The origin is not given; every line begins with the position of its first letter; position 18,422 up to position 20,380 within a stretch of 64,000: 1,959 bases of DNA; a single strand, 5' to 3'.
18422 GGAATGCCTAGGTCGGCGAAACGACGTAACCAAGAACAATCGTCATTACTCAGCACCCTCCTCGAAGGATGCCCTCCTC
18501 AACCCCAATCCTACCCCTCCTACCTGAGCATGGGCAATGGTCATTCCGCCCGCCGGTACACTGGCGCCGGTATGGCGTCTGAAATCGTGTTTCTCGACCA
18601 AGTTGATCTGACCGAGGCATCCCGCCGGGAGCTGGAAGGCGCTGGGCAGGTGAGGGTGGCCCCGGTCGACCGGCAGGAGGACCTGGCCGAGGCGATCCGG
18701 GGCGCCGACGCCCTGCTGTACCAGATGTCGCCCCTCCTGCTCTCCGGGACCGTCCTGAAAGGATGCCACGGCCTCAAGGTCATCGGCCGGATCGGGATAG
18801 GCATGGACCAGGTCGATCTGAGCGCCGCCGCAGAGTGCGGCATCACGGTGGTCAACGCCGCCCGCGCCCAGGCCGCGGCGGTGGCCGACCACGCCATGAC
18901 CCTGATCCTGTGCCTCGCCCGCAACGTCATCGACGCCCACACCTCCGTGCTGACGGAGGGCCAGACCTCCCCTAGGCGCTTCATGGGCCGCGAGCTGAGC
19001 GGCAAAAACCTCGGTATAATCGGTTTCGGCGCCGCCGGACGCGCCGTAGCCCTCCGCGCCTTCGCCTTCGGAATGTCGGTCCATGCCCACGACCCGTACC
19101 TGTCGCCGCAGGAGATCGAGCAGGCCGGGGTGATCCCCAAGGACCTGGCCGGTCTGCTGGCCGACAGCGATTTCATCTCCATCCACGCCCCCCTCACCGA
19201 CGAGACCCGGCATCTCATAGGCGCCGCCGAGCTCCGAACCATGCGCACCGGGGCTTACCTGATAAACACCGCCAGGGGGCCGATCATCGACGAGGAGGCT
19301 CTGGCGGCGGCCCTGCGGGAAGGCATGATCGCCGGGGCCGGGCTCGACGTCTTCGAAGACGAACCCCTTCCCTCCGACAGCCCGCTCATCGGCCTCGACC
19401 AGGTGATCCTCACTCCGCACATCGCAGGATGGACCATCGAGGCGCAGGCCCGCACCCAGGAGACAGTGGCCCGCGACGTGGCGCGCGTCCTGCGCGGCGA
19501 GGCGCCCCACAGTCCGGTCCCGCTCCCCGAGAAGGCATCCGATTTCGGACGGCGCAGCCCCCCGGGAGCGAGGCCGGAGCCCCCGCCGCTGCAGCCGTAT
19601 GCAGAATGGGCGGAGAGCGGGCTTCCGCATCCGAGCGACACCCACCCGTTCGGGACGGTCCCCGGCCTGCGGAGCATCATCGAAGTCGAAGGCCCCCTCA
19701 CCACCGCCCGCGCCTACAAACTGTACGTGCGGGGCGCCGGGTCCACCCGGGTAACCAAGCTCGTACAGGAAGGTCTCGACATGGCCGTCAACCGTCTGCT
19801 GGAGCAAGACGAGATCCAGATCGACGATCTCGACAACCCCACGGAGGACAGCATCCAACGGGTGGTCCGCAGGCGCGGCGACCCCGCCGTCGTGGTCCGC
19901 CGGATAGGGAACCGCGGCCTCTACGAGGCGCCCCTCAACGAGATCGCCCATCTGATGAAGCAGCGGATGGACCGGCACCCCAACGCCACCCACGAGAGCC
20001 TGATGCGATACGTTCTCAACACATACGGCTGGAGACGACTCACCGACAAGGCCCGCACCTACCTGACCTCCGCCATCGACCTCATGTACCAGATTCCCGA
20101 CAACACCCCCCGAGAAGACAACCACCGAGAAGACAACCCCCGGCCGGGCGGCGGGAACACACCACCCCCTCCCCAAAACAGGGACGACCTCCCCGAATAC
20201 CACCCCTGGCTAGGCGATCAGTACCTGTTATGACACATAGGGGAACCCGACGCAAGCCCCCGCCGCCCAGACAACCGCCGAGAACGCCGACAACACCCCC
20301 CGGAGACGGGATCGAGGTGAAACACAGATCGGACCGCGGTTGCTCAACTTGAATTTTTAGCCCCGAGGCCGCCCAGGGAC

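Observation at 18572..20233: Metabolic dehydrogenase fused to a defence-helicase-type winged-helix domain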

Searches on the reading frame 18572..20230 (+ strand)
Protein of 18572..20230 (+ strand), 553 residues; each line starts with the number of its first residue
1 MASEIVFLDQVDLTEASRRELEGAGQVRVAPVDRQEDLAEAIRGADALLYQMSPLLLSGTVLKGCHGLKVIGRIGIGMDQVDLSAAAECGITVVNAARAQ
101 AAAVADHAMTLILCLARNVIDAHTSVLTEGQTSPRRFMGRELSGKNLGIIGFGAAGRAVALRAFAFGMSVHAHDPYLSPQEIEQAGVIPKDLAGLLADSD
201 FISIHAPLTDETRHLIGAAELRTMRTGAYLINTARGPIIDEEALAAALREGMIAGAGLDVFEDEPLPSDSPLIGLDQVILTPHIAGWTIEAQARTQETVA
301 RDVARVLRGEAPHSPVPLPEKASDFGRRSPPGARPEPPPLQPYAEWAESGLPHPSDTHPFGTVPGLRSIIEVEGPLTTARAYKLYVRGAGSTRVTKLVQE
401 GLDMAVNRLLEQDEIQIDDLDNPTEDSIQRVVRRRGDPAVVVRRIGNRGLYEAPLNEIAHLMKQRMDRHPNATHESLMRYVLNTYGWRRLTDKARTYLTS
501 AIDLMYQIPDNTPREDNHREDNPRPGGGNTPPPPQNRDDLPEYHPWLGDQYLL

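Call 3: search_protein_families(library=pfam, proteins=[window:18572-20230:+], max_evalue=1)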
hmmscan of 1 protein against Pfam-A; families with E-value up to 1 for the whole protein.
window:18572-20230:+ (553 aa): 4 families
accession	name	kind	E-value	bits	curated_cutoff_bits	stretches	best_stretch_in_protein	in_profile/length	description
PF02826.25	2-Hacid_dh_C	-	9e-62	208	25.1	1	109-285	1-178/178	D-isomer specific 2-hydroxyacid dehydrogenase, NAD binding domain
PF00389.36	2-Hacid_dh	-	4.8e-23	81.7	24.6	1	7-316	3-133/134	D-isomer specific 2-hydroxyacid dehydrogenase, catalytic domain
PF07991.19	KARI_N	-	0.0073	16.3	20.6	1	142-221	2-81/165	Acetohydroxy acid isomeroreductase, NADPH-binding domain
PF19276.4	HD_assoc_2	-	0.092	12.6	23.1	1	394-453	46-106/222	HD associated region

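Call 4: search_protein_families(library=ncbifam, proteins=[window:18572-20230:+], max_evalue=1)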
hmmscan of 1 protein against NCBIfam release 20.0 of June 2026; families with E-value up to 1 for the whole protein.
window:18572-20230:+ (553 aa): 27 families (the best 25 are shown)
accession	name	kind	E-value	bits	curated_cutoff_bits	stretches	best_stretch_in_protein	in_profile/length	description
TIGR01327.1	PGDH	equivalog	8.8e-85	285.4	454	1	26-322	22-316/525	phosphoglycerate dehydrogenase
NF009714.1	PRK13243.1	equivalog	1e-66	225.6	455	1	35-314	36-320/332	glyoxylate reductase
NF005069.0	PRK06487.1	equivalog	4.9e-57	193.4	448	1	6-310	7-314/320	2-hydroxyacid dehydrogenase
NF008759.0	PRK11790.1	equivalog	1.2e-56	192.2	404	1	20-320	27-330/410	phosphoglycerate dehydrogenase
NF041369.1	Dhydh_Halo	equivalog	6.3e-51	173.4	400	1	72-311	60-299/305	D-2-hydroxyacid dehydrogenase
NF006263.0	PRK08410.1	equivalog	1.1e-50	172.8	389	1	4-308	2-308/311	D-2-hydroxyacid dehydrogenase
NF011938.0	PRK15409.1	equivalog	1.9e-50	171.7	492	1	33-309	34-311/324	glyoxylate/hydroxypyruvate reductase GhrB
NF005750.0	PRK07574.1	equivalog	4.2e-49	167.6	329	1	54-300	101-350/386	NAD-dependent formate dehydrogenase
NF005387.0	PRK06932.1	equivalog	7.5e-42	143.4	492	1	35-291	35-293/314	2-hydroxyacid dehydrogenase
NF000492.1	vanH_gen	exception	8.8e-38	130.1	540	1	66-264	65-255/312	D-lactate dehydrogenase VanH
NF001309.0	PRK00257.1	equivalog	2.7e-37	128.7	434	1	38-312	31-283/379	4-phosphoerythronate dehydrogenase PdxB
NF000371.1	vanH_Agroup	exception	1.3e-32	113.3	700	1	66-264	70-260/322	VanH-A/VanH-Pt family D-lactate dehydrogenase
NF005027.0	PRK06436.1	equivalog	1.9e-31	109.3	261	1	51-287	34-259/303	2-hydroxyacid dehydrogenase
NF000128.1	vanH-Sc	exception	1.2e-29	103.5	650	1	67-264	86-275/337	D-lactate dehydrogenase VanH-Sc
NF000112.1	vanH-Amyco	exception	2.8e-29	102.5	625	1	67-264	95-284/348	VanH-AOV family D-lactate dehydrogenase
NF058533.1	antiphage_ProA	equivalog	0.0012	16.2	1500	1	366-489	1784-1903/1903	anti-phage protein ProA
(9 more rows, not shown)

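Call 46: find_homologous_proteins(query=window:18572-20230:+, max_evalue=1e-20)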
Query window:18572-20230:+ (553 aa): 5915 proteins with E <= 1e-20 among 8000 candidates; the best 120 are listed.
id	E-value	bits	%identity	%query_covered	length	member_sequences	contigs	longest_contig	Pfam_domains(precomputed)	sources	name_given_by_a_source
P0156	0.0e+0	1220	98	100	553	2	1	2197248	PF00389.37,PF02826.26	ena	-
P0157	1.3e-220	752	68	92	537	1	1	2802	PF00389.37,PF02826.26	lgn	-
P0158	6.8e-219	746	67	92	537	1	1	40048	PF00389.37,PF02826.26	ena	-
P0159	1.6e-215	735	66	92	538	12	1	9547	PF00389.37,PF02826.26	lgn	-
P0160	1.9e-215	735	66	92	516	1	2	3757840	PF11784.14,PF00389.37,PF02826.26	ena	-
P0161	7.1e-215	733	66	92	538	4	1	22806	PF00389.37,PF02826.26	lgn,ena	-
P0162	1.2e-214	732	67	92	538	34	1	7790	PF00389.37,PF02826.26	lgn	-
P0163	5.3e-214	730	66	92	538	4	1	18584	PF00389.37,PF02826.26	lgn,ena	-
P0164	3.9e-213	727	66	92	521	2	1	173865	PF00389.37,PF02826.26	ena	-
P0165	1.3e-211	722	67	92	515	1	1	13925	PF00389.37,PF02826.26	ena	-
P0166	9.9e-209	713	65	92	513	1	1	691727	PF00389.37,PF02826.26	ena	-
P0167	2.9e-208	711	64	92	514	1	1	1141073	PF00389.37,PF02826.26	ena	-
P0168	4.3e-207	707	64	92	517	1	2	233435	PF00389.37,PF02826.26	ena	-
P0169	2.8e-206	705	65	92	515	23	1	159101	PF00389.37,PF02826.26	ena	-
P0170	4.2e-206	704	64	92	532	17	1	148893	PF00389.37,PF02826.26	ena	-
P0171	2.3e-205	702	65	92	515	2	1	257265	PF00389.37,PF02826.26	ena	-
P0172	6.9e-205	700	65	92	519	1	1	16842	PF00389.37,PF02826.26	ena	-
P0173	7.7e-205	700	64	92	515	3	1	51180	PF00389.37,PF02826.26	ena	-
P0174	1.8e-203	695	63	92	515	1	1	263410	PF00389.37,PF02826.26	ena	-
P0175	2.6e-203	695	63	92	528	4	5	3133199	PF00389.37,PF02826.26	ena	-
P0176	4.8e-203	694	64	92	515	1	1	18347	PF00389.37,PF02826.26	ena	-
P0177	6.7e-203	693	67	86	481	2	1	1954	PF00389.37,PF02826.26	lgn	-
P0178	7.9e-203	693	65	92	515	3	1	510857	PF00389.37,PF02826.26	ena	-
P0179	1.4e-202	692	63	92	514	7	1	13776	PF00389.37,PF02826.26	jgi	-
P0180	2.1e-202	692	64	92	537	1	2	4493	PF00389.37,PF02826.26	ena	-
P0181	5.9e-202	690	64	92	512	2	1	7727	PF00389.37,PF02826.26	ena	-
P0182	7.3e-202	690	64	92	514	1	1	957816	PF00389.37,PF02826.26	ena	-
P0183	8.7e-202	690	64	92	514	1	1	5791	PF00389.37,PF02826.26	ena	-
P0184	7.3e-201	687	65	92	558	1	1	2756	PF00389.37,PF02826.26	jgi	jgi:D-3-phosphoglycerate dehydrogenase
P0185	1.1e-200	686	64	92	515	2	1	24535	PF00389.37,PF02826.26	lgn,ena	-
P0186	3.2e-200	685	65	92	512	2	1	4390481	PF00389.37,PF02826.26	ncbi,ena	-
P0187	3.6e-200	684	63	92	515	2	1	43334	PF00389.37,PF02826.26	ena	-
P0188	1.1e-199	683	63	92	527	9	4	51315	PF00389.37,PF02826.26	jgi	-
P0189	1.1e-199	683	63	92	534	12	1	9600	PF00389.37,PF02826.26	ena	-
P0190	5.6e-199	680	62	92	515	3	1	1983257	PF00389.37,PF02826.26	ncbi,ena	-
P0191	1.0e-198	680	63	92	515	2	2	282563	PF00389.37,PF02826.26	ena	-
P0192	1.6e-198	679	62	92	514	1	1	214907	PF00389.37,PF02826.26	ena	-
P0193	1.7e-198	679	63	92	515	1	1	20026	PF00389.37,PF02826.26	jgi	jgi:D-3-phosphoglycerate dehydrogenase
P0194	4.1e-198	678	63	92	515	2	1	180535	PF00389.37,PF02826.26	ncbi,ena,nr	ncbi:MAG: hydroxyacid dehydrogenase [bacterium]|nr:hydroxyacid dehydrogenase [bacterium]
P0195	9.1e-198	676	62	92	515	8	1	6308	PF00389.37,PF02826.26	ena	-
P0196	1.0e-197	676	63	92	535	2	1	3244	PF00389.37,PF02826.26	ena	-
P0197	2.3e-197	675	62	92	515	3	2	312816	PF00389.37,PF02826.26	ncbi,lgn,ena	-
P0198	2.6e-197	675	62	92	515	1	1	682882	PF00389.37,PF02826.26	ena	-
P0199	6.7e-197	674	62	92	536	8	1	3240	PF00389.37,PF02826.26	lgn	-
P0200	7.4e-196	670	63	92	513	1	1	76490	PF00389.37,PF02826.26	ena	-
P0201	1.0e-195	670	61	92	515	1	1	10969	PF00389.37,PF02826.26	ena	-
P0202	3.1e-195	668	62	92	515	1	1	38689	PF00389.37,PF02826.26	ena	-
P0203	5.0e-195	667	63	92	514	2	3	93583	PF00389.37,PF02826.26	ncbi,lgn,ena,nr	ncbi:MAG: hydroxyacid dehydrogenase [bacterium]|nr:hydroxyacid dehydrogenase [bacterium] MDE0287214.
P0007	6.3e-195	667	63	91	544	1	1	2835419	PF00389.37,PF02826.26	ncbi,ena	-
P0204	6.5e-194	664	61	92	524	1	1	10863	PF00389.37,PF02826.26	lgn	-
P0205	2.3e-187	642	61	92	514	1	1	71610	PF00389.37,PF02826.26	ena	-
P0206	2.9e-184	632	57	92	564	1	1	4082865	PF00389.37,PF02826.26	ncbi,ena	-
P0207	1.3e-183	630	58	92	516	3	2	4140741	PF00389.37,PF02826.26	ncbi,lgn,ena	-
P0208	8.2e-181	620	58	92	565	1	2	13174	PF00389.37,PF02826.26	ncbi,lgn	-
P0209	1.9e-180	619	63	84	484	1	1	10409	PF00389.37,PF02826.26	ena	-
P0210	2.8e-173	596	71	68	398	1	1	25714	PF02826.26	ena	-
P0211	5.3e-158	545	60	78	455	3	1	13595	PF00389.37,PF02826.26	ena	-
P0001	1.8e-150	520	65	67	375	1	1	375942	PF02826.26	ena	-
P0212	4.2e-137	476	50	93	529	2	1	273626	PF03446.22,PF00389.37,PF02826.26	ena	-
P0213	4.6e-125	436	66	57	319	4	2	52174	PF00389.37,PF02826.26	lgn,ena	-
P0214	3.1e-119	417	66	57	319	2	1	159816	PF00389.37,PF02826.26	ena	-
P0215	9.3e-68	247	47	53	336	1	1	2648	PF00389.37,PF02826.26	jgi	-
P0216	7.0e-67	244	47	50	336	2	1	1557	PF00389.37,PF02826.26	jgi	-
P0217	3.1e-66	242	46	50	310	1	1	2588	PF00389.37,PF02826.26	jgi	jgi:D-3-phosphoglycerate dehydrogenase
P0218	8.8e-66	241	47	50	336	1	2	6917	PF00389.37,PF02826.26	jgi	-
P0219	2.3e-65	239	44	55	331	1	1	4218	PF00389.37,PF02826.26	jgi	-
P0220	2.5e-65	239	44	57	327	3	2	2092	PF00389.37,PF02826.26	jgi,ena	-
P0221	4.4e-65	239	47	53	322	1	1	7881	PF00389.37,PF02826.26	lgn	-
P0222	3.5e-64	236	47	52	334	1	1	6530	PF00389.37,PF02826.26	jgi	jgi:D-3-phosphoglycerate dehydrogenase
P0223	4.9e-64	235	45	57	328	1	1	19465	PF00389.37,PF02826.26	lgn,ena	-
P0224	6.6e-64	235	46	50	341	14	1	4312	PF00389.37,PF02826.26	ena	-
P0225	9.4e-64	234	43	56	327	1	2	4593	PF00389.37,PF02826.26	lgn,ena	-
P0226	1.0e-63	234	46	53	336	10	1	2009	PF00389.37,PF02826.26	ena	-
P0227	1.7e-63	233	44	55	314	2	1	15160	PF00389.37,PF02826.26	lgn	-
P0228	1.7e-63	233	44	57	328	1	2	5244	PF00389.37,PF02826.26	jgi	-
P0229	1.9e-63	233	46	50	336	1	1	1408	PF00389.37,PF02826.26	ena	-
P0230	1.9e-63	233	48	50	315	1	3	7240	PF00389.37,PF02826.26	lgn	-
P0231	2.0e-63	233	45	55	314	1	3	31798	PF00389.37,PF02826.26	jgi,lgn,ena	-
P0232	2.8e-63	233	45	51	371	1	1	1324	PF00389.37,PF02826.26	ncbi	-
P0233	3.4e-63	232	43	56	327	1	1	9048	PF00389.37,PF02826.26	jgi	-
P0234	3.9e-63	232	45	53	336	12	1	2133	PF00389.37,PF02826.26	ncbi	-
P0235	6.1e-63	231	44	55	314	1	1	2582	PF00389.37,PF02826.26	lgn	-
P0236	6.7e-63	231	47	48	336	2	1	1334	PF00389.37,PF02826.26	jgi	-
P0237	1.2e-62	230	46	50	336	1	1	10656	PF00389.37,PF02826.26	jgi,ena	-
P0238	1.5e-62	230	50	47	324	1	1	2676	PF00389.37,PF02826.26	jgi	jgi:D-3-phosphoglycerate dehydrogenase / 2-oxoglutarate reductase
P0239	1.6e-62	230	44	57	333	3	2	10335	PF00389.37,PF02826.26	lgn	-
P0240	1.6e-62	230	44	55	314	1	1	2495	PF00389.37,PF02826.26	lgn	-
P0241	1.8e-62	230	45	54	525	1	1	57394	PF19304.5,PF22629.3,PF00389.37,PF01842.32,PF02826.26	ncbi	ncbi:MAG: phosphoglycerate dehydrogenase [Betaproteobacteria bacterium]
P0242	2.1e-62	230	49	52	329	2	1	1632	PF00389.37,PF02826.26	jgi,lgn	jgi:D-3-phosphoglycerate dehydrogenase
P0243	2.9e-62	229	46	50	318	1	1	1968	PF00389.37,PF02826.26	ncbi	-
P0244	3.2e-62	229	48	51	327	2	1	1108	PF00389.37,PF02826.26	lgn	-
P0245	3.4e-62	229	46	55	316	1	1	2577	PF00389.37,PF02826.26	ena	-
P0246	3.9e-62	229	47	48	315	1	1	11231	PF00389.37,PF02826.26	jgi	jgi:D-3-phosphoglycerate dehydrogenase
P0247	5.8e-62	228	45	53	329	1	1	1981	PF00389.37,PF02826.26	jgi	-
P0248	6.7e-62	228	45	50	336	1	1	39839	PF00389.37,PF02826.26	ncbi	-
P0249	7.8e-62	228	43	57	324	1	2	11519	PF03446.22,PF00389.37,PF02826.26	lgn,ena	-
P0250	8.6e-62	228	44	50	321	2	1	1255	PF00389.37,PF02826.26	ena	-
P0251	1.2e-61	227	45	53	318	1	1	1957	PF00389.37,PF02826.26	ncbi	-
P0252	1.3e-61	227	42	55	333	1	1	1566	PF00389.37,PF02826.26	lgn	-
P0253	1.3e-61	227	44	55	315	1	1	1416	PF00389.37,PF02826.26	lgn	-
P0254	1.3e-61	227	53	44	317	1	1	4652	PF03446.22,PF00389.37,PF02826.26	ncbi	-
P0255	1.4e-61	227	53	44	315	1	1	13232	PF03446.22,PF00389.37,PF02826.26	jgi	jgi:D-3-phosphoglycerate dehydrogenase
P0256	1.6e-61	227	49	45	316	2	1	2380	PF00389.37,PF02826.26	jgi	jgi:D-3-phosphoglycerate dehydrogenase / 2-oxoglutarate reductase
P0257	1.7e-61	227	43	50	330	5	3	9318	PF00389.37,PF02826.26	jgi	jgi:D-3-phosphoglycerate dehydrogenase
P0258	2.5e-61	226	44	52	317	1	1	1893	PF00389.37,PF02826.26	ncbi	-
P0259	2.6e-61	226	44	50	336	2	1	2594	PF00389.37,PF02826.26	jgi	-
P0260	2.6e-61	226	45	50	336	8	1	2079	PF00389.37,PF02826.26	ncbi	-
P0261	2.8e-61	226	42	57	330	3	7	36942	PF00389.37,PF02826.26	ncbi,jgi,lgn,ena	-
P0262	2.8e-61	226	42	53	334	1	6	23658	PF00389.37,PF02826.26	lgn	-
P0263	3.0e-61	226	44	54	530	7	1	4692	PF19304.5,PF03446.22,PF00389.37,PF01842.32,PF02826.26,PF01262.28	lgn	-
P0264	3.4e-61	226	44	50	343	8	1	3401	PF00389.37,PF02826.26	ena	-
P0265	4.2e-61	225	44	55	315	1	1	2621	PF00389.37,PF02826.26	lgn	-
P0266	5.3e-61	225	48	46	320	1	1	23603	PF00389.37,PF02826.26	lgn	-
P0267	7.3e-61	225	44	51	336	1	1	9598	PF00389.37,PF02826.26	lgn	-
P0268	7.4e-61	225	45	55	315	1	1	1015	PF00389.37,PF02826.26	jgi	-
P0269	7.6e-61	225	43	51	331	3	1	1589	PF00389.37,PF02826.26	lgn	-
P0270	8.3e-61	224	43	53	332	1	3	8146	PF00389.37,PF02826.26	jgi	-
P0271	8.8e-61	224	44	55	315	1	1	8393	PF00389.37,PF02826.26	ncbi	-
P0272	1.0e-60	224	44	52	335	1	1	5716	PF00389.37,PF02826.26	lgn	-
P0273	1.1e-60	224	49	44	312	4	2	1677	PF00389.37,PF02826.26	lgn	-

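Call 49: find_encoding_contigs(protein=P0214, flank=4000, max_places=2)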
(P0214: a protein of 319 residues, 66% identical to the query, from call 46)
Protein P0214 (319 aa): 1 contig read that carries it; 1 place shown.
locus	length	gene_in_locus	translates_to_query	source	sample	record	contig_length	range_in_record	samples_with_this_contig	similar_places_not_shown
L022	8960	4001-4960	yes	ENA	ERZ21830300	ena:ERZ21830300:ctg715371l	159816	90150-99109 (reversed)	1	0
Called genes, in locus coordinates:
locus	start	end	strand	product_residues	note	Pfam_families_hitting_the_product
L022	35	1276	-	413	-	PF04909:Amidohydro_2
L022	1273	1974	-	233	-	PF02126:PTE, PF00903:Glyoxalase (weak), PF18029:Glyoxalase_6 (weak)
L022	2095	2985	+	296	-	PF04909:Amidohydro_2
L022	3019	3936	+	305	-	PF08240:ADH_N, PF00107:ADH_zinc_N, PF13602:ADH_zinc_N_2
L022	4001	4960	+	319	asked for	PF00389:2-Hacid_dh, PF02826:2-Hacid_dh_C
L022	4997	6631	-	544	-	PF02776:TPP_enzyme_N, PF00205:TPP_enzyme_M, PF02775:TPP_enzyme_C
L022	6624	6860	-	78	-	PF00364:Biotin_lipoyl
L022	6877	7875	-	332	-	PF02779:Transket_pyr, PF02780:Transketolase_C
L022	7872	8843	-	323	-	PF00676:E1_dh, PF02775:TPP_enzyme_C (weak)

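Call 60: predict_structure(alignment_id=A3)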
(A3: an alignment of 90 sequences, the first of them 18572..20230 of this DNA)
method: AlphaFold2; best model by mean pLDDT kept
length: 553 residues; sequences in the alignment: 90
mean_pLDDT: 87.2   pTM: 0.60
mean pLDDT of the five models: 87.2, 85.4, 85.3, 84.3, 81.4
residues with pLDDT >= 90: 400; 70-90: 87; 50-70: 10; < 50: 56
segments of 3 or more residues with pLDDT < 50: 322-336, 513-553
pLDDT, mean of each block of 10 residues (from residue 1): 91 95 97 93 96 92 94 90 94 93 97 97 92 91 98 96 97 93 90 97 94 96 97 97 98 97 93 95 94 96 98 85 39 49 85 87 94 94 95 93 96 95 79 92 88 94 91 95 88 93 91 45 37 35 33 33
secondary structure, 60 per line:
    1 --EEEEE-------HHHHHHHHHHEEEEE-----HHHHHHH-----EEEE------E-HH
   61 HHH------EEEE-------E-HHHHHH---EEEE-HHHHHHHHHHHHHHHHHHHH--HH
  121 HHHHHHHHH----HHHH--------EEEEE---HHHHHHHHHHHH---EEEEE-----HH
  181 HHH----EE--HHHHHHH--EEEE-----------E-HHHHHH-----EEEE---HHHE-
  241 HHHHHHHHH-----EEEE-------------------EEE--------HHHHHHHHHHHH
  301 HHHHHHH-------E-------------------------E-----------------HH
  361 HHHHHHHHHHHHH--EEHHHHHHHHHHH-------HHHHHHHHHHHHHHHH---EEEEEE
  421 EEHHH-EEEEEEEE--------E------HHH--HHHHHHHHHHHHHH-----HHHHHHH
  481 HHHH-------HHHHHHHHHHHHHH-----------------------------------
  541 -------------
elements in order: E3-7 H15-24 E25-29 H35-41 E47-50 H59-63 E70-73 H83-88 E92-95 H97-116 H119-129 H134-137 E146-150 H154-165 E169-173 H179-183 H192-198 E201-204 H218-223 E229-232 H241-249 E255-258 E278-280 H289-307 H359-373 H378-388 H396-411 E415-422 E427-434 H455-468 H474-484 H492-505
